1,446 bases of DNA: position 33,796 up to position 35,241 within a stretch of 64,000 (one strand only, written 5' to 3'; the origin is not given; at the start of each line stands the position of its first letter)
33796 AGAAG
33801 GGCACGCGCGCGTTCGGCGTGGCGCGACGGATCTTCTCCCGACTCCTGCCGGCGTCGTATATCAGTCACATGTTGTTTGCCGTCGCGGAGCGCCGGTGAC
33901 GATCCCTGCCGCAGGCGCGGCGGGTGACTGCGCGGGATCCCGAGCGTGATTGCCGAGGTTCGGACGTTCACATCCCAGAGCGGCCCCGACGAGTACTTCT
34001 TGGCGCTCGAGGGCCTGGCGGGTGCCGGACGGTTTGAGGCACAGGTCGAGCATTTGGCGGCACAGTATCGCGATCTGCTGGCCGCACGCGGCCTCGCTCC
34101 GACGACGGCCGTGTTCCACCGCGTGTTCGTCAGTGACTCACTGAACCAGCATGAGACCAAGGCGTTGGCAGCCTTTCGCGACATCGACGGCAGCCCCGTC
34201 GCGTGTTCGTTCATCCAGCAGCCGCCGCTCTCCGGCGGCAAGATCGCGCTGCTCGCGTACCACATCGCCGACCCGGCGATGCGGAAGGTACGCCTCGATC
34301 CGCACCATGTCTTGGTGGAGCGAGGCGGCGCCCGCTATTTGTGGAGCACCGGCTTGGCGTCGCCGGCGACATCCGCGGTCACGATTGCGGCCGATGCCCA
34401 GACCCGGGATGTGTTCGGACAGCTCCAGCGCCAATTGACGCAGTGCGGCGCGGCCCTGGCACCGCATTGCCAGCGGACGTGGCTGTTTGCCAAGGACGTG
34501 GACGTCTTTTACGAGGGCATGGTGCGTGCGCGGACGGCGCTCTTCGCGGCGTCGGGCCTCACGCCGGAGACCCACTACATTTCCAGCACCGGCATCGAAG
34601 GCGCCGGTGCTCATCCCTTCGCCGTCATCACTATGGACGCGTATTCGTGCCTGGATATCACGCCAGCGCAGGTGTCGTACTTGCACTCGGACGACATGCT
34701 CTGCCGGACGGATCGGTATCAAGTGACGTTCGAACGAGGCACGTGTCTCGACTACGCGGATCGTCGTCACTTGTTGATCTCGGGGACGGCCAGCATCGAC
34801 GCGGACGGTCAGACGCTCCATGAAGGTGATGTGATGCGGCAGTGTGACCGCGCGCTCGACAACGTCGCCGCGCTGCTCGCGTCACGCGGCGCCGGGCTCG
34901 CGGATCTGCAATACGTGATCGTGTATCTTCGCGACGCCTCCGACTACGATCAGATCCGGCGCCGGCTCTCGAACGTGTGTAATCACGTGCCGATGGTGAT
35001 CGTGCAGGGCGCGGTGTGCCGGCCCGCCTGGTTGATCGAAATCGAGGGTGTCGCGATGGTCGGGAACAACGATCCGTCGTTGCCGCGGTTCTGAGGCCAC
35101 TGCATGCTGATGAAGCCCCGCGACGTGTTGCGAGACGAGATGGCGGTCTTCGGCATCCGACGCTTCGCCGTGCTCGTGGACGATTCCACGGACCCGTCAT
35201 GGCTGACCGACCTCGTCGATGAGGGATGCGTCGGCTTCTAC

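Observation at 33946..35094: FkbO/Hyg5/XanB2-like chorismatase in a polysaccharide locus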

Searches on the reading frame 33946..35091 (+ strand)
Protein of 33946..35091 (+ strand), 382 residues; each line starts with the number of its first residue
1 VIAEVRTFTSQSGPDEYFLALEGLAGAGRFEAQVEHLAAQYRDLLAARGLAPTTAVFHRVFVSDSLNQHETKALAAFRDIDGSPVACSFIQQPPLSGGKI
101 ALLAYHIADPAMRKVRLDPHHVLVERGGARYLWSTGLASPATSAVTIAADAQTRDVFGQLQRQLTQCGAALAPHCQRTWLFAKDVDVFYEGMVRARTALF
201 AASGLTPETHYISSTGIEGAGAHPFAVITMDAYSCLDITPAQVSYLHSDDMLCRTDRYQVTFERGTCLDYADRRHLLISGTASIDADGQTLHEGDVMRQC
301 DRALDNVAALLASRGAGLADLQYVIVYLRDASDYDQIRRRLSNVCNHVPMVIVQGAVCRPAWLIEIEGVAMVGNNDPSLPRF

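Call 3: search_protein_families(library=pfam, proteins=[window:33946-35091:+], max_evalue=1)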
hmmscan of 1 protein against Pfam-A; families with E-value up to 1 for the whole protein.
window:33946-35091:+ (382 aa): 1 family
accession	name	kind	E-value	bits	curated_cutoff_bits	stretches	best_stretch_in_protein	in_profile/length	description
PF01042.26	Ribonuc_L-PSP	-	3.8e-16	59.6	27.3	1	274-371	19-120/121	Endoribonuclease L-PSP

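Call 4: search_protein_families(library=ncbifam, proteins=[window:33946-35091:+], max_evalue=1)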
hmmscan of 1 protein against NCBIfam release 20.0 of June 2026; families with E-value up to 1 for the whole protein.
window:33946-35091:+ (382 aa): 3 families
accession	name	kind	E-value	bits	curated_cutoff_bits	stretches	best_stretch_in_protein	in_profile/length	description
TIGR04444.1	chori_FkbO_Hyg5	subfamily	2.3e-16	60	325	1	260-369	191-310/311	FkbO/Hyg5 family chorismatase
TIGR03610.1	RutC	equivalog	1e-09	38.6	169.1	1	276-373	28-127/127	pyrimidine utilization protein C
TIGR00004.1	TIGR00004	subfamily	2.9e-06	27.5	106.25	1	275-339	25-90/125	Rid family detoxifying hydrolase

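Call 6: search_solved_structures(query=window:33946-35091:+, max_evalue=10, show_alignments=3)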
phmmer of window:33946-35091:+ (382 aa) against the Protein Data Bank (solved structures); distinct sequences matched with E-value up to 10: 39.
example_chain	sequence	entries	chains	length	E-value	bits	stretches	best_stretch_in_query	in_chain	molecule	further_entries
4bps_A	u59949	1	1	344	1.8e-09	40.1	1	198-369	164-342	FKBO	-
5ag3_A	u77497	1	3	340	6.6e-09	38.2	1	254-371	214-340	PUTATIVE PTERIDINE-DEPENDENT DIOXYGENASE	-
5a3k_A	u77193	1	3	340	1.6e-07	33.7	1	254-371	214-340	PUTATIVE PTERIDINE-DEPENDENT DIOXYGENASE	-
2dyy_A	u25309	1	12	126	1.3e-05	27.4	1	275-370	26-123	UPF0076 protein PH0854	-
2cwj_A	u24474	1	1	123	7.1e-05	25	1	276-368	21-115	putative endonuclease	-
6tcd_A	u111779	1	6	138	0.00013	24.1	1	274-374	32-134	Ribonuclease UK114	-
6tcc_A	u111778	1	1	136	0.0006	21.9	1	274-373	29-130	ribonuclease UK114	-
2csl_A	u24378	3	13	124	0.0006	21.9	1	276-336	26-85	protein translation initiation inhibitor | translation initiation inhibitor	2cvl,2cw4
1x25_A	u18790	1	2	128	0.0018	20.3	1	276-341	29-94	Hypothetical UPF0076 protein ST0811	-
1oni_A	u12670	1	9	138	0.0058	18.7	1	274-373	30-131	14.5 kDa translational inhibitor protein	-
2b33_A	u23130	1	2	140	0.0076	18.3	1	276-350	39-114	protein synthesis inhibitor, putative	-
9n80_A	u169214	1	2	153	0.0077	18.3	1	274-373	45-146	2-iminobutanoate/2-iminopropanoate deaminase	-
3r0p_A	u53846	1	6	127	0.011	17.8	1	276-342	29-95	L-PSP putative endoribonuclease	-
8qoq_A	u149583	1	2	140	0.014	17.4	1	274-373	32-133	2-iminobutanoate/2-iminopropanoate deaminase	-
6l8p_A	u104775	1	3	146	0.019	17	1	276-370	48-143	RidA family protein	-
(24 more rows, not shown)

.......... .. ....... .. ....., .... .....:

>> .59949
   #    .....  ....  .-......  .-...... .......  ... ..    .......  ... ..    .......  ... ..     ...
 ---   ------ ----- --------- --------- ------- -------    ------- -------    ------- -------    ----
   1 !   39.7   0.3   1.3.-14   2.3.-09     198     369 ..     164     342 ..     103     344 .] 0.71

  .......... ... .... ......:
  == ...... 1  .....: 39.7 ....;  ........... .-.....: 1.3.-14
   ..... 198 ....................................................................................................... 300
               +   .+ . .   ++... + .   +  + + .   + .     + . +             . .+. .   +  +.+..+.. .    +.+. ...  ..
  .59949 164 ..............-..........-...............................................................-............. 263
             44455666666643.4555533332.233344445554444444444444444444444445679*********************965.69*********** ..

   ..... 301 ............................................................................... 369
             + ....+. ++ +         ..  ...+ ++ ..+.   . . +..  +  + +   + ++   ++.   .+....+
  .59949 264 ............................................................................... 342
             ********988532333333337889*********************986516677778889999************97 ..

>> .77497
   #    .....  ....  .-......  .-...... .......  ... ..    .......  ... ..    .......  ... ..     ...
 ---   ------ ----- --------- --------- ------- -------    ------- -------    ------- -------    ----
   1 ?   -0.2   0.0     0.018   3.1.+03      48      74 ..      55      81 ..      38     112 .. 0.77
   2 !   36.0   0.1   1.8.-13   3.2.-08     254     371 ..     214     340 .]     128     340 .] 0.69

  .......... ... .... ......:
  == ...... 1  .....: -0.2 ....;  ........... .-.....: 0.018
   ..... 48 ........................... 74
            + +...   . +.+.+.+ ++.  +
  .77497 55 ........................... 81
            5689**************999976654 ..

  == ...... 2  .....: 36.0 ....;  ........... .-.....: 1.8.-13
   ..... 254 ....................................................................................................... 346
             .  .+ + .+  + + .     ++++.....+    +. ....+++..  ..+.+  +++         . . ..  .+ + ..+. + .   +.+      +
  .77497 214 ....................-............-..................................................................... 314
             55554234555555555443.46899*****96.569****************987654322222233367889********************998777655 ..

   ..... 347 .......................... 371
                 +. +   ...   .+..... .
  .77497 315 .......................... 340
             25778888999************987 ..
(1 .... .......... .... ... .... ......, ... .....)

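Call 8: find_homologous_proteins(query=window:33946-35091:+, max_evalue=0.001)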
Query window:33946-35091:+ (382 aa): 4027 proteins with E <= 0.001 among 8000 candidates; the best 120 are listed.
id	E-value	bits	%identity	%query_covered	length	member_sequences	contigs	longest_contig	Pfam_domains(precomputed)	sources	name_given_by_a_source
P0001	3.4e-255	863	100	100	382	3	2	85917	PF01042.27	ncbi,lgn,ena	-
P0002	1.0e-196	671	78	100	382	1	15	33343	PF01042.27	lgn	-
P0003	5.5e-188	642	75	99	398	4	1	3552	PF01042.27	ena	-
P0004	1.6e-142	493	60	100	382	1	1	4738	PF01042.27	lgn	-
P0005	3.1e-126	439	53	99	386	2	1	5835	PF01042.27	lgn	-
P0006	3.4e-122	426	55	99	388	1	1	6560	PF01042.27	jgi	jgi:enamine deaminase RidA (YjgF/YER057c/UK114 family)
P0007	9.5e-122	424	55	99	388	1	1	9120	PF01042.27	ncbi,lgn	-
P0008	2.2e-117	410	56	99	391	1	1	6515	PF01042.27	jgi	jgi:enamine deaminase RidA (YjgF/YER057c/UK114 family)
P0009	3.7e-117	409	52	98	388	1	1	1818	PF01042.27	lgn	-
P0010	4.0e-117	409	51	99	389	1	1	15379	PF01042.27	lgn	-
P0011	6.0e-117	409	52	100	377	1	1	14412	PF01042.27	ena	-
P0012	6.1e-117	409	55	99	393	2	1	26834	PF01042.27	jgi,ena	-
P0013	3.6e-116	406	53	99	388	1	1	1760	PF01042.27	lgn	-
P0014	4.7e-116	406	53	100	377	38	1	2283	PF01042.27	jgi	jgi:enamine deaminase RidA (YjgF/YER057c/UK114 family)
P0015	1.1e-115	404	52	100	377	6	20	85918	PF01042.27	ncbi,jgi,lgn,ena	ncbi:MAG: Rid family hydrolase [Roseiarcus sp.]|jgi:enamine deaminase RidA (YjgF/YER057c/UK114 famil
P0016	1.5e-115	404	53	99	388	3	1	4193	PF01042.27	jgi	jgi:enamine deaminase RidA (YjgF/YER057c/UK114 family)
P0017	4.4e-115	402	52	99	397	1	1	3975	PF01042.27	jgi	jgi:enamine deaminase RidA (YjgF/YER057c/UK114 family)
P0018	4.9e-115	402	52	98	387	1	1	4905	PF01042.27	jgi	jgi:enamine deaminase RidA (YjgF/YER057c/UK114 family)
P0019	5.6e-115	402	54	99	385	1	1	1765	PF01042.27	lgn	-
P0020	6.6e-115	402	52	99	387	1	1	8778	PF01042.27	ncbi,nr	ncbi:MAG: hypothetical protein HGA90_00595 [Alphaproteobacteria bacterium]|nr:hypothetical protein [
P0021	8.8e-115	401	52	99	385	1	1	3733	PF01042.27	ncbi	-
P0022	1.2e-114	401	52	99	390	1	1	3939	PF01042.27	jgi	jgi:enamine deaminase RidA (YjgF/YER057c/UK114 family)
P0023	1.4e-114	401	52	99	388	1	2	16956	PF01042.27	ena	-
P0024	1.5e-114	401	51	100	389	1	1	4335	PF01042.27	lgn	-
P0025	1.7e-114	401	51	99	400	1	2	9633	PF01042.27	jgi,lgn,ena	-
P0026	2.1e-114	400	51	99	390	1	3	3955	PF01042.27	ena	-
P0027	2.3e-114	400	52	99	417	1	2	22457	PF01042.27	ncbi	-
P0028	2.6e-114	400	51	99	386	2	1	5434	PF01042.27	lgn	-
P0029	3.6e-114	399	52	100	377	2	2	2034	PF01042.27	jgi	jgi:enamine deaminase RidA (YjgF/YER057c/UK114 family)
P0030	3.9e-114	399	52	99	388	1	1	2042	PF01042.27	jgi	jgi:enamine deaminase RidA (YjgF/YER057c/UK114 family)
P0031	5.8e-114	399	51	99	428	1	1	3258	PF01042.27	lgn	-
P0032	6.0e-114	399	54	99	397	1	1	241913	PF01042.27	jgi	jgi:enamine deaminase RidA (YjgF/YER057c/UK114 family)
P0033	6.4e-114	399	52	99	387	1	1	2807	PF01042.27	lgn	-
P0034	6.4e-114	399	51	99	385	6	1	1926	PF01042.27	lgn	-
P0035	6.5e-114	399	52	99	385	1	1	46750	PF01042.27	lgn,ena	-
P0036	6.8e-114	399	51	99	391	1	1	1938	PF01042.27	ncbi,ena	-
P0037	7.8e-114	398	52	99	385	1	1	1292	PF01042.27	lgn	-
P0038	9.2e-114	398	53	99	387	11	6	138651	PF01042.27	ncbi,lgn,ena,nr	ncbi:putative aminoacrylate peracid reductase RutC [bacterium BMS3Bbin12]|nr:putative aminoacrylate 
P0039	1.2e-113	398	52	99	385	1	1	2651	PF01042.27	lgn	-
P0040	1.3e-113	398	52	99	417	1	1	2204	PF01042.27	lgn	-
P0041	1.4e-113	398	51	99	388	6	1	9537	PF01042.27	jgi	jgi:enamine deaminase RidA (YjgF/YER057c/UK114 family)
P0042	1.5e-113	397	52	99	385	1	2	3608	PF01042.27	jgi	jgi:enamine deaminase RidA (YjgF/YER057c/UK114 family)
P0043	1.7e-113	397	51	99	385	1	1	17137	PF01042.27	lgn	-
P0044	2.0e-113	397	52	99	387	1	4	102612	PF01042.27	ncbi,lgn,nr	ncbi:MAG: hypothetical protein B7Z66_11030 [Chromatiales bacterium 21-64-14]|nr:MAG: hypothetical pr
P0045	2.1e-113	397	50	99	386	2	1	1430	PF01042.27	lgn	-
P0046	2.6e-113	397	52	99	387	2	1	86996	PF01042.27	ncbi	-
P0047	3.3e-113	396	53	100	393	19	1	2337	PF01042.27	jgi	-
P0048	3.6e-113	396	51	99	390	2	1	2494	PF01042.27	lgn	-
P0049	3.7e-113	396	50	99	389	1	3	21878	PF01042.27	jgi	jgi:enamine deaminase RidA (YjgF/YER057c/UK114 family)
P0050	4.6e-113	396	52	99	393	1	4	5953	PF01042.27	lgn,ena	-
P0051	5.5e-113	396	52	99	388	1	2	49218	PF01042.27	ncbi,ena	-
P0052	5.6e-113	396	53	92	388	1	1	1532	PF01042.27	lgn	-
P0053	6.0e-113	395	50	99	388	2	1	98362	PF01042.27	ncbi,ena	-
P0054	6.9e-113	395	50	100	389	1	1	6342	PF01042.27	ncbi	-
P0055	7.1e-113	395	51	99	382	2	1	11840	PF01042.27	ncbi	ncbi:MAG: Rid family hydrolase [Thiobacillaceae bacterium]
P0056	8.3e-113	395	50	99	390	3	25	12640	PF01042.27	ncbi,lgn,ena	-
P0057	9.7e-113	395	51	100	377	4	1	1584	PF01042.27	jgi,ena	-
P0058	1.3e-112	394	52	99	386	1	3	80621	PF01042.27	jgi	-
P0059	1.3e-112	394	52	99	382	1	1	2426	PF01042.27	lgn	-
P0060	1.4e-112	394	51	99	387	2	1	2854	PF01042.27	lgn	-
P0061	1.7e-112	394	52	99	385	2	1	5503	PF01042.27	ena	-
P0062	1.8e-112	394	51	99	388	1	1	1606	PF01042.27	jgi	jgi:enamine deaminase RidA (YjgF/YER057c/UK114 family)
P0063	1.8e-112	394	52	99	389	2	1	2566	PF01042.27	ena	-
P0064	1.9e-112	394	51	100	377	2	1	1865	PF01042.27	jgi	jgi:enamine deaminase RidA (YjgF/YER057c/UK114 family)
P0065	2.1e-112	394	51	99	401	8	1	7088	PF01042.27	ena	-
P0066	2.5e-112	393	49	100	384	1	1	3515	PF01042.27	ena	-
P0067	2.6e-112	393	51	99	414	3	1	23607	PF01042.27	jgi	jgi:enamine deaminase RidA (YjgF/YER057c/UK114 family)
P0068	2.7e-112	393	50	99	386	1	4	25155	PF01042.27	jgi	-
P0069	2.9e-112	393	51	99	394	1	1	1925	PF01042.27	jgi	-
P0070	2.9e-112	393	50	99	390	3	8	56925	PF01042.27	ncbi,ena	-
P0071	3.0e-112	393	52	99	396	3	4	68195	PF01042.27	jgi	jgi:enamine deaminase RidA (YjgF/YER057c/UK114 family)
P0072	3.7e-112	393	51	99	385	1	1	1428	PF01042.27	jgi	-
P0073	3.8e-112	393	51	99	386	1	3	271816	PF01042.27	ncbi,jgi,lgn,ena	jgi:enamine deaminase RidA (YjgF/YER057c/UK114 family)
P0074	3.9e-112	393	52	99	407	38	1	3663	PF01042.27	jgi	-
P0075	4.1e-112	393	54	95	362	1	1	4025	PF01042.27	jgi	jgi:enamine deaminase RidA (YjgF/YER057c/UK114 family)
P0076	4.2e-112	393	51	99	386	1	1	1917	PF01042.27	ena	-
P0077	4.6e-112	393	51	100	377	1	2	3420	PF01042.27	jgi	jgi:enamine deaminase RidA (YjgF/YER057c/UK114 family)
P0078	4.7e-112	393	50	99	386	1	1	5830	PF01042.27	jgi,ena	-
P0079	4.8e-112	392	51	99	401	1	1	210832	PF01042.27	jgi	jgi:enamine deaminase RidA (YjgF/YER057c/UK114 family)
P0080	5.0e-112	392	53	99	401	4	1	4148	PF01042.27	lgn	-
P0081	5.2e-112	392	50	99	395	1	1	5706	PF01042.27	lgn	-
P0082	5.3e-112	392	52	100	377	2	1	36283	PF01042.27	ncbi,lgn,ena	-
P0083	5.5e-112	392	51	99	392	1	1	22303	PF01042.27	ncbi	ncbi:MAG: Rid family hydrolase [Alphaproteobacteria bacterium]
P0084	5.6e-112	392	53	98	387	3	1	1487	PF01042.27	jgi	jgi:enamine deaminase RidA (YjgF/YER057c/UK114 family)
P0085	5.6e-112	392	49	99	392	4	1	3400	PF01042.27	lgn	-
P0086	6.0e-112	392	51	100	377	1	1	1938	PF01042.27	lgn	-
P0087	6.1e-112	392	52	99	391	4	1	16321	PF01042.27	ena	-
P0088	7.2e-112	392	51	99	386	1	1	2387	PF01042.27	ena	-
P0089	7.9e-112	392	52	99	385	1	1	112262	PF01042.27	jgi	jgi:enamine deaminase RidA (YjgF/YER057c/UK114 family)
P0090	8.7e-112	392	50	99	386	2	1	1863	PF01042.27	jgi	-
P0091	8.7e-112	392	50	99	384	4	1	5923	PF01042.27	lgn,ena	-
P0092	9.1e-112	392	51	99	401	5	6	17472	PF01042.27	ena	-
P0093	9.4e-112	392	50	99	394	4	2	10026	PF01042.27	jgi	jgi:enamine deaminase RidA (YjgF/YER057c/UK114 family)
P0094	9.8e-112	391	51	99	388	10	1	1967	PF01042.27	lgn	-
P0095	9.9e-112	391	52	99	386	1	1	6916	PF01042.27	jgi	-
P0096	1.2e-111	391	50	99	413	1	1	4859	PF01042.27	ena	-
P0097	1.2e-111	391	52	99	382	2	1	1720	PF01042.27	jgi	-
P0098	1.2e-111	391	51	99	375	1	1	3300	PF01042.27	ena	-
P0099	1.2e-111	391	51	99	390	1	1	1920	PF01042.27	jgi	jgi:enamine deaminase RidA (YjgF/YER057c/UK114 family)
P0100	1.3e-111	391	50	99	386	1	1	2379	PF01042.27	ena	-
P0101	1.4e-111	391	51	99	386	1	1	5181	PF01042.27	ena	-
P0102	1.5e-111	391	51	99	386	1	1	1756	PF01042.27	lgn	-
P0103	1.5e-111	391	51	99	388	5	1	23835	PF01042.27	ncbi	-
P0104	1.6e-111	391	51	98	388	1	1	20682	PF01042.27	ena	-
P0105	1.9e-111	391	50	99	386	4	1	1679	PF01042.27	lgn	-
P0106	1.9e-111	391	51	100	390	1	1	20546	PF01042.27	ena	-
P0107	2.1e-111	390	49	99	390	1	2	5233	PF01042.27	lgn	-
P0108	2.1e-111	390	52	99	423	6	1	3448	PF01042.27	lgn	-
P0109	2.2e-111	390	51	99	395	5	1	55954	PF01042.27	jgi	jgi:enamine deaminase RidA (YjgF/YER057c/UK114 family)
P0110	2.5e-111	390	52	99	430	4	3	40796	PF01042.27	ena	-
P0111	2.6e-111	390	50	99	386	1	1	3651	PF01042.27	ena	-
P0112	2.6e-111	390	50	99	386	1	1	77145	PF01042.27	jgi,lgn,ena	-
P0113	2.7e-111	390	52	100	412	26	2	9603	PF01042.27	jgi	jgi:enamine deaminase RidA (YjgF/YER057c/UK114 family)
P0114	2.7e-111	390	52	99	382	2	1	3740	PF01042.27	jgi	jgi:enamine deaminase RidA (YjgF/YER057c/UK114 family)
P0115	3.0e-111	390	50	99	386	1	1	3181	PF01042.27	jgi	jgi:enamine deaminase RidA (YjgF/YER057c/UK114 family)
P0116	3.3e-111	390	51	99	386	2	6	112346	PF01042.27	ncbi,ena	-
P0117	3.4e-111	390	52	99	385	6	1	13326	PF01042.27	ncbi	-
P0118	3.8e-111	390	51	99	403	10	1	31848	PF01042.27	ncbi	-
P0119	4.1e-111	389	51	98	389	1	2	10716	PF01042.27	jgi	jgi:enamine deaminase RidA (YjgF/YER057c/UK114 family)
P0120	4.2e-111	389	51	99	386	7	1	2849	PF01042.27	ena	-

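Call 12: find_encoding_contigs(protein=P0001, flank=10000, max_places=3)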
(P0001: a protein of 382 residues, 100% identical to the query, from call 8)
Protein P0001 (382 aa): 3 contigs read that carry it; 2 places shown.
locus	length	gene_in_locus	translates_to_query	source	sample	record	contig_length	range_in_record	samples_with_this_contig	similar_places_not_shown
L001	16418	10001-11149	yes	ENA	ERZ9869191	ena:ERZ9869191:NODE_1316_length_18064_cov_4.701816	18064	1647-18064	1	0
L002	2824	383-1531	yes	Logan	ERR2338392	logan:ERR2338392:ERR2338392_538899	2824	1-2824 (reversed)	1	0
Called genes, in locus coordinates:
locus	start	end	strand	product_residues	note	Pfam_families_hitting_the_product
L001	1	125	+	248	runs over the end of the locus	-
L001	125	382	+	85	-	-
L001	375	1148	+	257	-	PF02522:Antibiotic_NAT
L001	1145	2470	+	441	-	PF16254:DUF4910, PF09940:DUF2172, PF16221:HTH_47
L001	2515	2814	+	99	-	-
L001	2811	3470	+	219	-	PF00551:Formyl_trans_N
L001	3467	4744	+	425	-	PF02812:ELFV_dehydrog_N, PF00208:ELFV_dehydrog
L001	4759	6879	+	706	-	-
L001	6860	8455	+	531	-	PF00501:AMP-binding, PF13193:AMP-binding_C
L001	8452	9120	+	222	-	PF04199:Cyclase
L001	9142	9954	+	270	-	PF02353:CMAS (faint), PF13489:Methyltransf_23, PF13847:Methyltransf_31 (weak), PF08241:Methyltransf_11, PF08242:Methyltransf_12, PF13649:Methyltransf_25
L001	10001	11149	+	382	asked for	PF01042:Ribonuc_L-PSP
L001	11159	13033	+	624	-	-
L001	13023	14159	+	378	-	PF04348:LppC (weak), PF13433:Peripla_BP_5, PF13458:Peripla_BP_6, PF01094:ANF_receptor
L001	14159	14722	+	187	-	-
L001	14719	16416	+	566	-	?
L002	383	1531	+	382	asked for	PF01042:Ribonuc_L-PSP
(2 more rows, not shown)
